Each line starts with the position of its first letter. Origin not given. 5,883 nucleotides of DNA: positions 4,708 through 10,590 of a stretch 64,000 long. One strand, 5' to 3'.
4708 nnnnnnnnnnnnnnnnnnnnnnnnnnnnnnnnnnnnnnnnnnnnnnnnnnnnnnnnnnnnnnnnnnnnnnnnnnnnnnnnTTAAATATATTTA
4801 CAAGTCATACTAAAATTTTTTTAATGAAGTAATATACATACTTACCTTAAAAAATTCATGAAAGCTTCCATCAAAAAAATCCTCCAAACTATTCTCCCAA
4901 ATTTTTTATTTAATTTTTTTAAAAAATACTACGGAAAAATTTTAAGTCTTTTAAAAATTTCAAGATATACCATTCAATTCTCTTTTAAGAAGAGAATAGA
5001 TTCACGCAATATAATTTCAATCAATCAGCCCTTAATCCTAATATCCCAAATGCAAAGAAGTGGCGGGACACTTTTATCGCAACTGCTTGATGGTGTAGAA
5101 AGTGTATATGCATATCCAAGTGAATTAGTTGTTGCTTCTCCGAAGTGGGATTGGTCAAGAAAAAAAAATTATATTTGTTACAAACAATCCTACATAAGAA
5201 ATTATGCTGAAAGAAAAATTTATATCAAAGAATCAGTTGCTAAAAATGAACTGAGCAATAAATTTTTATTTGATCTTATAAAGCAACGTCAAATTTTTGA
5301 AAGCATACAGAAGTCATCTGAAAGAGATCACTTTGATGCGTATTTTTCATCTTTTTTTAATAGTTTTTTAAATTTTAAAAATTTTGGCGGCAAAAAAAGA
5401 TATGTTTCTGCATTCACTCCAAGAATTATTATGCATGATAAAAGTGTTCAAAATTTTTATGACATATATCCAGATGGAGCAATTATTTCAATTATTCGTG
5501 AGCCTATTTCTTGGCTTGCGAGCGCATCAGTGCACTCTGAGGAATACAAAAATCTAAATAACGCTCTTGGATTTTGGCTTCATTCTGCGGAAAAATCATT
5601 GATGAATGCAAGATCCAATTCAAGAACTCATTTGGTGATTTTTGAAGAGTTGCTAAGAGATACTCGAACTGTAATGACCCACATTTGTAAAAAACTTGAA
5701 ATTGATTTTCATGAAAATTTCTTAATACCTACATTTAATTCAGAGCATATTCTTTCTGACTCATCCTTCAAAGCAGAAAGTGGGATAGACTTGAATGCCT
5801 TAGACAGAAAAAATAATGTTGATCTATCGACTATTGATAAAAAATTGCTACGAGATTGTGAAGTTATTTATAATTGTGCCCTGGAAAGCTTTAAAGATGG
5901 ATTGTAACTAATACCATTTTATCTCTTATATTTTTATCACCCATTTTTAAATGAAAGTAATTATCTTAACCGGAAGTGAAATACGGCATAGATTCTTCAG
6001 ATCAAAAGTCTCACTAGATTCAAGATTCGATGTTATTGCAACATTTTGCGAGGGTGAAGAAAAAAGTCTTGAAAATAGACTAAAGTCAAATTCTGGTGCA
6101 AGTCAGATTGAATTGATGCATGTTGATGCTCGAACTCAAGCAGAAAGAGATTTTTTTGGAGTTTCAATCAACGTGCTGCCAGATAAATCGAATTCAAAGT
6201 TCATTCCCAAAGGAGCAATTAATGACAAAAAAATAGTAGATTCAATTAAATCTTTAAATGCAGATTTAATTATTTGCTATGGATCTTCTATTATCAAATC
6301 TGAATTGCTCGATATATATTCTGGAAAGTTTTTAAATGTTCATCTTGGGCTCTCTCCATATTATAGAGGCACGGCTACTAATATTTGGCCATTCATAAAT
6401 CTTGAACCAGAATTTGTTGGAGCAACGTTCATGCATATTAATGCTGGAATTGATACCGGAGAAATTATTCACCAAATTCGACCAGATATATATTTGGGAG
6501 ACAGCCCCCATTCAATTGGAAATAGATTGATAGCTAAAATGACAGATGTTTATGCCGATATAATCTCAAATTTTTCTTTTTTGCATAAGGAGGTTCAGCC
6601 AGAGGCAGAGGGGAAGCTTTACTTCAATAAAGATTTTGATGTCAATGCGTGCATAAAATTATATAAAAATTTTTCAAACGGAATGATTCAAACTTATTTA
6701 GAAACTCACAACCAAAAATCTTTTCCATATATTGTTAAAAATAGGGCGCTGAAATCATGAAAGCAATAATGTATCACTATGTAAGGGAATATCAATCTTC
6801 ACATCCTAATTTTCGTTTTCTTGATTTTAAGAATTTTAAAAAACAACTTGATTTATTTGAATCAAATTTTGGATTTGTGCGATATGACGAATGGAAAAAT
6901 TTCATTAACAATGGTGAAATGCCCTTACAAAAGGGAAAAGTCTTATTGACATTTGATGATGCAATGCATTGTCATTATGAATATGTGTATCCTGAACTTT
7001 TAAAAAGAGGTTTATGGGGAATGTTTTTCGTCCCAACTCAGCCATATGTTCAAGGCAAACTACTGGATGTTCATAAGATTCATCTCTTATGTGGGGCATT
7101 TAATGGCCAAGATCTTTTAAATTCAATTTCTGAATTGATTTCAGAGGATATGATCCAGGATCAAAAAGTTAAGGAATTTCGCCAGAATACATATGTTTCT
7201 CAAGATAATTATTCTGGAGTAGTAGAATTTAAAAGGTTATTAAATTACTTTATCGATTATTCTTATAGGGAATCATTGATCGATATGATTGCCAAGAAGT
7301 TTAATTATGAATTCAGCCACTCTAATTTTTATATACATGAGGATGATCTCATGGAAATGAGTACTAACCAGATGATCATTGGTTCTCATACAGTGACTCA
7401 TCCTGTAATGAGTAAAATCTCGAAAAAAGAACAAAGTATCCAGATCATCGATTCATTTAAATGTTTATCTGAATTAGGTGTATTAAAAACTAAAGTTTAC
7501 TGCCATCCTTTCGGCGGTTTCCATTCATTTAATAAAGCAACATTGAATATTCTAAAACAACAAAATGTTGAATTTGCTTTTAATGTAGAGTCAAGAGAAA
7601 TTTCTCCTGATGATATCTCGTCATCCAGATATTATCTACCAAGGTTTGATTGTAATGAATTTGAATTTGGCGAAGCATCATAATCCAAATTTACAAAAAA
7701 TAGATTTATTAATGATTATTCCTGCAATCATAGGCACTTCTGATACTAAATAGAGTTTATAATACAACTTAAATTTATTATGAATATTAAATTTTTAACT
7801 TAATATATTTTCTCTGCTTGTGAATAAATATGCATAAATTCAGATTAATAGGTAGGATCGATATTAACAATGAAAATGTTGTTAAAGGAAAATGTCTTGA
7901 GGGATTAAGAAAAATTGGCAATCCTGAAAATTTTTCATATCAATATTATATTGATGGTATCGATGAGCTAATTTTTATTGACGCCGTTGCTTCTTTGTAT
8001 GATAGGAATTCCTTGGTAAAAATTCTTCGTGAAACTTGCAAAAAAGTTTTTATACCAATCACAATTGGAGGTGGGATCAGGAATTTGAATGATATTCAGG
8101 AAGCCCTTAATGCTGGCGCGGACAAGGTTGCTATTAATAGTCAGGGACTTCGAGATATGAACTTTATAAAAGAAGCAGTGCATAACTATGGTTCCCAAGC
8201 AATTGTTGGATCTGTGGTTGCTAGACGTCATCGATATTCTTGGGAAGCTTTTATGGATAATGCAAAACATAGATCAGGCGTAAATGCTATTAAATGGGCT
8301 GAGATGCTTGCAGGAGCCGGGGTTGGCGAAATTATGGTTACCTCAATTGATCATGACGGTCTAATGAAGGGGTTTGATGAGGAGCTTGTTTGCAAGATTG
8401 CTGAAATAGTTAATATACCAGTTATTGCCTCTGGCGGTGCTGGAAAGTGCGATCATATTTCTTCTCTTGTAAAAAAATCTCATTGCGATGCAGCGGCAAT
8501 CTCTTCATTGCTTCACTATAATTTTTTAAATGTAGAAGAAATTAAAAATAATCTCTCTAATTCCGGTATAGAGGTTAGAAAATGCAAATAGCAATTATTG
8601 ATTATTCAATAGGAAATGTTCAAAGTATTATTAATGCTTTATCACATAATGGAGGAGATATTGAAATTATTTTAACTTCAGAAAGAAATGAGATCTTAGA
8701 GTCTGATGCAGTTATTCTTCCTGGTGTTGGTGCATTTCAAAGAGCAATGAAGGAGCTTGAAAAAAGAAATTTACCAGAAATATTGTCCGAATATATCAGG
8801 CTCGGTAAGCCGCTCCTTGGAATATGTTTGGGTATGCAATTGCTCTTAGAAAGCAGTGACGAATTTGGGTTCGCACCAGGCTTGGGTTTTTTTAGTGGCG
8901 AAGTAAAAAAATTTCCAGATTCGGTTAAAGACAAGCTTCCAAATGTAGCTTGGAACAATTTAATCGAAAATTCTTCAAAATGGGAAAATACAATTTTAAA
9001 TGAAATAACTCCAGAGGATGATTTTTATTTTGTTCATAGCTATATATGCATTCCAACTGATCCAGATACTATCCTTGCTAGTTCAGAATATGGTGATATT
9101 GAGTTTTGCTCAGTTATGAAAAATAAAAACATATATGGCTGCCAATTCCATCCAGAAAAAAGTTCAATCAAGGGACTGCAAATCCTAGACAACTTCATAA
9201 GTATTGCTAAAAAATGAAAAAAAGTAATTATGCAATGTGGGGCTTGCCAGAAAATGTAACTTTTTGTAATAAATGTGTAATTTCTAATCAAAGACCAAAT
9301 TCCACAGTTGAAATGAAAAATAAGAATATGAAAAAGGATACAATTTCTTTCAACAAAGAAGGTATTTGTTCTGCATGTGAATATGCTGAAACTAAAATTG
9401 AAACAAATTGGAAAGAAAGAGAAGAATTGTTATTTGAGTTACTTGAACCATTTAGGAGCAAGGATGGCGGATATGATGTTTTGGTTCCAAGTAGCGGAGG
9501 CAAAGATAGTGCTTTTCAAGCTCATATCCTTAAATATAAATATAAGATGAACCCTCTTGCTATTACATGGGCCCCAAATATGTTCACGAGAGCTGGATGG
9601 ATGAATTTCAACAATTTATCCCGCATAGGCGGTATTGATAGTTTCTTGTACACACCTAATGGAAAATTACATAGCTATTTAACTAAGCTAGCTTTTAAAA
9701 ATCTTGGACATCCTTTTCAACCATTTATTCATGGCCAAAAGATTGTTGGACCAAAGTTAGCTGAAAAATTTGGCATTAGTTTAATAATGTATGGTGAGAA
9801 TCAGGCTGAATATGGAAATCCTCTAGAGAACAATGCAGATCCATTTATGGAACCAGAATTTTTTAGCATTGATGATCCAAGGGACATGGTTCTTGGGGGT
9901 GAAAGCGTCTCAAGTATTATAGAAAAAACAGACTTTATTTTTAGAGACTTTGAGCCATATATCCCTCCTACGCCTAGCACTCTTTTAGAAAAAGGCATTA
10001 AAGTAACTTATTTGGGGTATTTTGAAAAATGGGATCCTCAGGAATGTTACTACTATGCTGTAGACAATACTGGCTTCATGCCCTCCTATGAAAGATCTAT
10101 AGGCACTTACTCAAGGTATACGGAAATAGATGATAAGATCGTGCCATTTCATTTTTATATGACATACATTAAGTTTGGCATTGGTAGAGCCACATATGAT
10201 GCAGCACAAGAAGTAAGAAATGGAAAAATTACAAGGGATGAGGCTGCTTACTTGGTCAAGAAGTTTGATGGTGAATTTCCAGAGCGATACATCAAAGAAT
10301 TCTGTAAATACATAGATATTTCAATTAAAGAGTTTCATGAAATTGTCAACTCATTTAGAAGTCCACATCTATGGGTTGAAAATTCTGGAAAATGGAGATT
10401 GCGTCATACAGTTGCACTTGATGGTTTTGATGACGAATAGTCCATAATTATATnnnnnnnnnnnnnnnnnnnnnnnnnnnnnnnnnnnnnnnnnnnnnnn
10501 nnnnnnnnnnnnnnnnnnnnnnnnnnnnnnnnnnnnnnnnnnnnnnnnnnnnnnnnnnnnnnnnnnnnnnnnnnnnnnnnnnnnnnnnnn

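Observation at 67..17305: Glycosyltransferase-free tailoring island around a pseudaminic-acid-type CMP-sugar core: candidate undescribed surface-glycan modification system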

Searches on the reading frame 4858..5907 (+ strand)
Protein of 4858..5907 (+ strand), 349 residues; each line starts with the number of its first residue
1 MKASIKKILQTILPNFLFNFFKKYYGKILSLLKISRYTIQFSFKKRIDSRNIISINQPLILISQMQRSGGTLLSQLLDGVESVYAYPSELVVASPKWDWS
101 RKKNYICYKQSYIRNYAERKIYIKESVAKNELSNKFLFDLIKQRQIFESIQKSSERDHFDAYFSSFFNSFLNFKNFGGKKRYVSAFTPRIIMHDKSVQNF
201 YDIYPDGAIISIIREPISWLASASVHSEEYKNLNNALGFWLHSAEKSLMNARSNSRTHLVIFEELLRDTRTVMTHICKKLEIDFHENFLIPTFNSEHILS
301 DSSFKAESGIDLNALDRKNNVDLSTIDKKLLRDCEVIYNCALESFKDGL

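Call 3: search_protein_families(library=pfam, proteins=[window:4858-5907:+], max_evalue=0.01)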
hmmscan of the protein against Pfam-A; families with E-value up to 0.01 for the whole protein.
window:4858-5907:+ (349 aa): 3 families
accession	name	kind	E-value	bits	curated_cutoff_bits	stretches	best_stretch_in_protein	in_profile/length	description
PF13469.12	Sulfotransfer_3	-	2.2e-12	48.2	27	1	58-286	1-216/216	Sulfotransferase family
PF00685.33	Sulfotransfer_1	-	0.0013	18.6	22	0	205-314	89-207/255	Sulfotransferase domain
PF17784.7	Sulfotransfer_4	-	0.0094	16.2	22.8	0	198-266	82-148/215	Sulfotransferase domain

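Call 5: search_protein_families(library=ncbifam, proteins=[window:4858-5907:+], max_evalue=0.001)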
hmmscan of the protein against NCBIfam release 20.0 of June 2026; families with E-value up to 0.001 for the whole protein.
window:4858-5907:+ (349 aa): 0 families

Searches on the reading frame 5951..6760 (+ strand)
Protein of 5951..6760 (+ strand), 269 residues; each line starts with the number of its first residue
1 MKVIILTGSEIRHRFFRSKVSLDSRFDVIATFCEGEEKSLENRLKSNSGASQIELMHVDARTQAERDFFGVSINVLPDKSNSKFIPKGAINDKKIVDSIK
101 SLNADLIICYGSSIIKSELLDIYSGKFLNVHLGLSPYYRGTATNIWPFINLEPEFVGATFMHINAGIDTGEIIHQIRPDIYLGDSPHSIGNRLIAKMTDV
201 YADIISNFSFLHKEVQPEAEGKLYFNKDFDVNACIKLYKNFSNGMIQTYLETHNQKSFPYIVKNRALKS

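Call 3: search_protein_families(library=pfam, proteins=[window:5951-6760:+], max_evalue=0.01)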
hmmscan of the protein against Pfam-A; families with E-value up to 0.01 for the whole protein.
window:5951-6760:+ (269 aa): 1 family
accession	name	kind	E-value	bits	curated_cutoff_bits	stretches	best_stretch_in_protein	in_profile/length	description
PF00551.24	Formyl_trans_N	-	7.2e-17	62.1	26.1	1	84-201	61-177/181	Formyl transferase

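Call 5: search_protein_families(library=ncbifam, proteins=[window:5951-6760:+], max_evalue=0.001)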
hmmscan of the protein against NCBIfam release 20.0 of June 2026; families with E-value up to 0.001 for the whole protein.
window:5951-6760:+ (269 aa): 6 families
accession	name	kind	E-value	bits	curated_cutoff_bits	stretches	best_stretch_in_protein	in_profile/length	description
NF005998.1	PRK08125.1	equivalog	6.5e-13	47.9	777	1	56-216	29-188/649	bifunctional UDP-4-amino-4-deoxy-L-arabinose formyltransferase/UDP-glucuronic acid oxidase ArnA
TIGR00639.1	PurN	equivalog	1.7e-12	47.3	150.1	1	89-208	65-184/192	phosphoribosylglycinamide formyltransferase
NF005414.0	PRK06988.1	equivalog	3.2e-11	42.8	316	1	63-191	38-165/311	formyltransferase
NF005755.0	PRK07579.1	equivalog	1.5e-10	41.3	238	1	124-251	85-211/245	dTDP-4-amino-4,6-dideoxyglucose formyltransferase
TIGR00460.1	fmt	equivalog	7.2e-10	38.5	201.5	1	91-193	67-169/315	methionyl-tRNA formyltransferase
TIGR00655.1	PurU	equivalog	0.00039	20.1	285.95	1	46-175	105-232/280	formyltetrahydrofolate deformylase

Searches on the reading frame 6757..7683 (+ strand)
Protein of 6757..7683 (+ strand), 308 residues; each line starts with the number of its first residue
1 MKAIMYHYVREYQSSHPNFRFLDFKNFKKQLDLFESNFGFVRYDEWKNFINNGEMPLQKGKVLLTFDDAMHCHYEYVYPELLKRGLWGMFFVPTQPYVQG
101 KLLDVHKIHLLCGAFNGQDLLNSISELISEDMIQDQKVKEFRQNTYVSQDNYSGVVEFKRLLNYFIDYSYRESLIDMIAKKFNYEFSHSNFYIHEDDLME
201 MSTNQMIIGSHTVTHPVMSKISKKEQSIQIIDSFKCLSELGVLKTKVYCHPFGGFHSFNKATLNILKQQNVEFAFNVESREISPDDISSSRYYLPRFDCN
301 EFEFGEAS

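Call 3: search_protein_families(library=pfam, proteins=[window:6757-7683:+], max_evalue=0.01)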
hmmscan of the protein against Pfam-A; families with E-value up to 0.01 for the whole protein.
window:6757-7683:+ (308 aa): 1 family
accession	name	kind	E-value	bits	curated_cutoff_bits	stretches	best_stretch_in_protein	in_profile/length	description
PF01522.26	Polysacc_deac_1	-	1.7e-14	54.3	23.1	2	194-273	47-123/124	Polysaccharide deacetylase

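Call 5: search_protein_families(library=ncbifam, proteins=[window:6757-7683:+], max_evalue=0.001)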
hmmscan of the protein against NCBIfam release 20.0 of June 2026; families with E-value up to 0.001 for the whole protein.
window:6757-7683:+ (308 aa): 6 families
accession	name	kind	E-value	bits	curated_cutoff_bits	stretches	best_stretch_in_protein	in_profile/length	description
TIGR03938.2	deacetyl_PgaB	equivalog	2e-08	33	321.9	1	3-84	5-87/621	poly-beta-1,6-N-acetyl-D-glucosamine N-deacetylase PgaB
NF045821.1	PgAcgDacpgdA1_Bac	equivalog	2.7e-06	26.5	400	1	201-255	136-190/282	peptidoglycan-N-acetylglucosamine deacetylase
TIGR03933.1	PIA_icaB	equivalog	2.4e-05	24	248.35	0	190-301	135-231/245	intercellular adhesin biosynthesis polysaccharide N-deacetylase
TIGR02764.1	spore_ybaN_pdaB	equivalog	7.9e-05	22.5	237.4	1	194-279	47-130/191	polysaccharide deacetylase family sporulation protein PdaB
TIGR02884.1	spore_pdaA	equivalog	0.00017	21.4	298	0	182-266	64-148/224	delta-lactam-biosynthetic de-N-acetylase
NF011176.0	PRK14581.1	equivalog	0.0007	17.8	1091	0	38-98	86-144/673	poly-beta-1,6-N-acetyl-D-glucosamine N-deacetylase PgaB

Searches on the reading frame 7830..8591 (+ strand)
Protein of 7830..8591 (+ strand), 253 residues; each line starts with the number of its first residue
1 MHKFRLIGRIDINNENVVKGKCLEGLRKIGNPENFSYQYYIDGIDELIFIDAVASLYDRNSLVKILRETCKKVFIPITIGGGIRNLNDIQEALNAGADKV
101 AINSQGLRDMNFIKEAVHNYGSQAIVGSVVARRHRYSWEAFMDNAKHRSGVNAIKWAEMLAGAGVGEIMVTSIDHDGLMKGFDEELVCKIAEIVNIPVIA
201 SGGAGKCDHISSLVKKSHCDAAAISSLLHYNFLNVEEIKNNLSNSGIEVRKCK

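Call 3: search_protein_families(library=pfam, proteins=[window:7830-8591:+], max_evalue=0.01)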
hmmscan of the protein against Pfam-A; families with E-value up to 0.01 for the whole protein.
window:7830-8591:+ (253 aa): 8 families
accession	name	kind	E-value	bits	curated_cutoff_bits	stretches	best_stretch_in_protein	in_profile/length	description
PF00977.27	His_biosynth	-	4.4e-56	190.3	23.6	1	5-231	1-225/228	Histidine biosynthesis protein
PF02581.23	TMP-TENI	-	3.5e-06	27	27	0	64-104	139-178/180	Thiamine monophosphate synthase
PF03060.21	NMO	-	9.8e-06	25.6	28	0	60-104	179-223/331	Nitronate monooxygenase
PF04309.18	G3P_antiterm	-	4.7e-05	23.3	27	1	63-105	128-170/173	Glycerol-3-phosphate responsive antiterminator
PF00478.31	IMPDH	-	0.0028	17.1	25.6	0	67-102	200-235/345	IMP dehydrogenase / GMP reductase domain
PF01180.27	DHO_dh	-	0.0041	16.8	27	0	63-106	227-272/291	Dihydroorotate dehydrogenase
PF01207.24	Dus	-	0.0051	16.4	20.4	0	67-105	177-216/311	Dihydrouridine synthase (Dus)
PF05690.20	ThiG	-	0.0067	16.2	23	0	65-105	166-206/247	Thiazole biosynthesis protein ThiG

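Call 5: search_protein_families(library=ncbifam, proteins=[window:7830-8591:+], max_evalue=0.001)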
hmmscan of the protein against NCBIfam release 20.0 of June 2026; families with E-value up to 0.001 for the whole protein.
window:7830-8591:+ (253 aa): 19 families
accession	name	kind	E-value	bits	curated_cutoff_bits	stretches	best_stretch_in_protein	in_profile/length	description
TIGR03572.1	WbuZ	equivalog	1.2e-70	237.5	299.7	1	1-230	1-232/232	glycosyl amidation-associated protein WbuZ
TIGR00735.1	hisF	equivalog_domain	1.5e-70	237.4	294.55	1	5-250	5-254/254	imidazole glycerol phosphate synthase subunit HisF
NF038364.1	AglZ_HisF2_fam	equivalog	7e-50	169.7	310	1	4-230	3-230/248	AglZ/HisF2 family acetamidino modification protein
NF010112.0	PRK13585.1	equivalog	4.5e-33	114.8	243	1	3-241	2-237/241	1-(5-phosphoribosyl)-5-[(5-phosphoribosylamino)methylideneamino]imidazole-4-carboxamide isomerase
TIGR00007.1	TIGR00007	equivalog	1.1e-29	103.7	228.95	1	10-235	5-228/231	1-(5-phosphoribosyl)-5-[(5-phosphoribosylamino)methylideneamino]imidazole-4-carboxamide isomerase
TIGR01919.1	hisA-trpF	equivalog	3.9e-20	72.4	306.45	1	27-219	28-217/243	bifunctional 1-(5-phosphoribosyl)-5-((5-phosphoribosylamino)methylideneamino)imidazole-4-carboxamide isomerase/phosphoribosylanthranilate is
NF010114.0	PRK13587.1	equivalog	6e-19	68.6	305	1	42-224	44-220/234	1-(5-phosphoribosyl)-5-((5-phosphoribosylamino)methylideneamino)imidazole-4-carboxamide isomerase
TIGR02129.1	hisA_euk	equivalog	1.2e-11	44.8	229.3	1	77-218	80-226/255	phosphoribosylformimino-5-aminoimidazole carboxamide ribotide isomerase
NF010113.0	PRK13586.1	equivalog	1.6e-11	44.4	238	1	6-214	4-208/232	1-(5-phosphoribosyl)-5-((5-phosphoribosylamino)methylideneamino)imidazole-4-carboxamide isomerase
NF003156.0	PRK04128.1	equivalog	7.3e-11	42.4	285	1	4-240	2-226/231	1-(5-phosphoribosyl)-5-((5-phosphoribosylamino)methylideneamino)imidazole-4-carboxamide isomerase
NF010712.0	PRK14114.1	equivalog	1.8e-09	37.5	327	1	76-209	75-202/241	1-(5-phosphoribosyl)-5-((5-phosphoribosylamino)methylideneamino)imidazole-4-carboxamide isomerase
TIGR00734.1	hisAF_rel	hypoth_equivalog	1.7e-07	31.3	179.85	1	158-229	148-217/221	HisA/HisF family protein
NF005574.0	PRK07259.1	equivalog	1.6e-06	27.3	269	1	63-117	226-280/304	dihydroorotate dehydrogenase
NF003198.0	PRK04169.1-2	subfamily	1.3e-05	24.4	247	1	64-102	187-225/249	geranylgeranylglyceryl/heptaprenylglyceryl phosphate synthase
NF005819.0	PRK07695.1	equivalog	3.8e-05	23.4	251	0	63-116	138-190/205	thiazole tautomerase TenI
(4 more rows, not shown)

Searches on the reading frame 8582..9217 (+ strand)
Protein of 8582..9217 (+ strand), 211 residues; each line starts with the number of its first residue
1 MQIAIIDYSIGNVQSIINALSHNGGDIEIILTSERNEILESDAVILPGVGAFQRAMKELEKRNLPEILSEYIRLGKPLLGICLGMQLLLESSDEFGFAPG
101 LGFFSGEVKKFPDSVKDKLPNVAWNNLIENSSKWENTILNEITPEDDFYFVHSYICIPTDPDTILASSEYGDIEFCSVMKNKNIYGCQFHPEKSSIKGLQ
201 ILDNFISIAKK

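Call 3: search_protein_families(library=pfam, proteins=[window:8582-9217:+], max_evalue=0.01)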
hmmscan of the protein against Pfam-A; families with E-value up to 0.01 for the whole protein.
window:8582-9217:+ (211 aa): 4 families
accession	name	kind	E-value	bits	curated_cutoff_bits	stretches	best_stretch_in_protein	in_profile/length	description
PF00117.34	GATase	-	2.7e-24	86.3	22.8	1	5-205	2-186/190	Glutamine amidotransferase class-I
PF07685.20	GATase_3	-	1.5e-07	31.7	27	1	16-91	15-91/196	CobB/CobQ-like glutamine amidotransferase domain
PF07722.19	Peptidase_C26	-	1.2e-06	28.9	20.5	0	67-88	97-118/219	Peptidase C26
PF01174.25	SNO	-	8.1e-06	26.3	27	1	32-90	25-83/188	SNO glutamine amidotransferase family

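Call 5: search_protein_families(library=ncbifam, proteins=[window:8582-9217:+], max_evalue=0.001)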
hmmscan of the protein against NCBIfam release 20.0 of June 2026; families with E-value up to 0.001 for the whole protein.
window:8582-9217:+ (211 aa): 19 families
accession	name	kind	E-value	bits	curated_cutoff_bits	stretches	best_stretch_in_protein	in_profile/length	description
TIGR01855.1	IMP_synth_hisH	equivalog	3.7e-59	199.9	105.4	1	3-207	1-197/198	imidazole glycerol phosphate synthase subunit HisH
NF010608.0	PRK14004.1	equivalog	6.3e-49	166.5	216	1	3-208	2-209/210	imidazole glycerol phosphate synthase subunit HisH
NF001975.0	PRK00758.1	equivalog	1.4e-15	57.4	198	2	138-210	110-183/185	GMP synthase subunit A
TIGR00888.1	guaA_Nterm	equivalog_domain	4.8e-13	48.9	172.15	2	138-209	112-185/188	glutamine-hydrolyzing GMP synthase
NF000848.1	PRK00074.1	equivalog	5.6e-09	35.1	400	1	16-207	14-185/512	glutamine-hydrolyzing GMP synthase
NF001989.1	PRK00784.1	equivalog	1.9e-08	33.5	273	1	3-91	250-337/480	cobyric acid synthase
TIGR01737.1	FGAM_synth_I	equivalog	3.8e-08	33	177.8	1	1-91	1-94/228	phosphoribosylformylglycinamidine synthase I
TIGR00566.1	trpG_papA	subfamily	4.6e-06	26.5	121.05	0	174-207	156-191/192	glutamine amidotransferase of anthranilate synthase or aminodeoxychorismate synthase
NF006562.0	PRK09065.1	equivalog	5.2e-06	26.2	205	1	40-194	56-191/242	glutamine amidotransferase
TIGR03800.1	PLP_synth_Pdx2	equivalog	7.6e-06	26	105.55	1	11-89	9-84/184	pyridoxal 5'-phosphate synthase glutaminase subunit PdxT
NF002957.0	PRK03619.1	equivalog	1.8e-05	24.2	212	1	1-91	1-95/222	phosphoribosylformylglycinamidine synthase subunit PurQ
NF009475.0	PRK12838.1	equivalog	6.9e-05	21.9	221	0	2-89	171-254/359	carbamoyl phosphate synthase small subunit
NF005367.0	PRK06895.1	equivalog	7.2e-05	22.8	265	0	65-208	63-188/190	anthranilate synthase component II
TIGR01823.1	PabB-fungal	equivalog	7.4e-05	21.2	442.55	1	77-210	88-205/742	aminodeoxychorismate synthase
TIGR01368.1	CPSaseIIsmall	equivalog_domain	0.00014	21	307.35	0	3-90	178-261/361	glutamine-hydrolyzing carbamoyl-phosphate synthase small subunit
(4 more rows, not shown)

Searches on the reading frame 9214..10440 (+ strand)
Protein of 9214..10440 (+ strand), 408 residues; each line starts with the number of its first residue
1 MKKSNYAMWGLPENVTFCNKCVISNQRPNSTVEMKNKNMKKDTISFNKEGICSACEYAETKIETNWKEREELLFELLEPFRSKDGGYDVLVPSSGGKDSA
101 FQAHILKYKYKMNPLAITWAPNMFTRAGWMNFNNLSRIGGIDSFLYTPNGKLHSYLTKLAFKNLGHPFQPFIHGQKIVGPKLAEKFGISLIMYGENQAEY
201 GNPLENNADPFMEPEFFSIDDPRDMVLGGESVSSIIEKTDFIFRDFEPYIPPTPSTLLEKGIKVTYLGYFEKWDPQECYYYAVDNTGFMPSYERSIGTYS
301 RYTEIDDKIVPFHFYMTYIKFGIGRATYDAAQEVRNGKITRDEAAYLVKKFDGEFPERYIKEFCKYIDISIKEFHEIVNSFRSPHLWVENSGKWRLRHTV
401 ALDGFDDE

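Call 3: search_protein_families(library=pfam, proteins=[window:9214-10440:+], max_evalue=0.01)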
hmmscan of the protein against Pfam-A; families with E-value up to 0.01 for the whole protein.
window:9214-10440:+ (408 aa): 0 families

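Call 5: search_protein_families(library=ncbifam, proteins=[window:9214-10440:+], max_evalue=0.001)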
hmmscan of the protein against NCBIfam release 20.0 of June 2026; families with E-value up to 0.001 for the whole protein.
window:9214-10440:+ (408 aa): 1 family
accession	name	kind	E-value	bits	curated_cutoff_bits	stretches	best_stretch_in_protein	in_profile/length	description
TIGR03573.1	WbuX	subfamily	1.2e-98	330.8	203.2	1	16-378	2-343/344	N-acetyl sugar amidotransferase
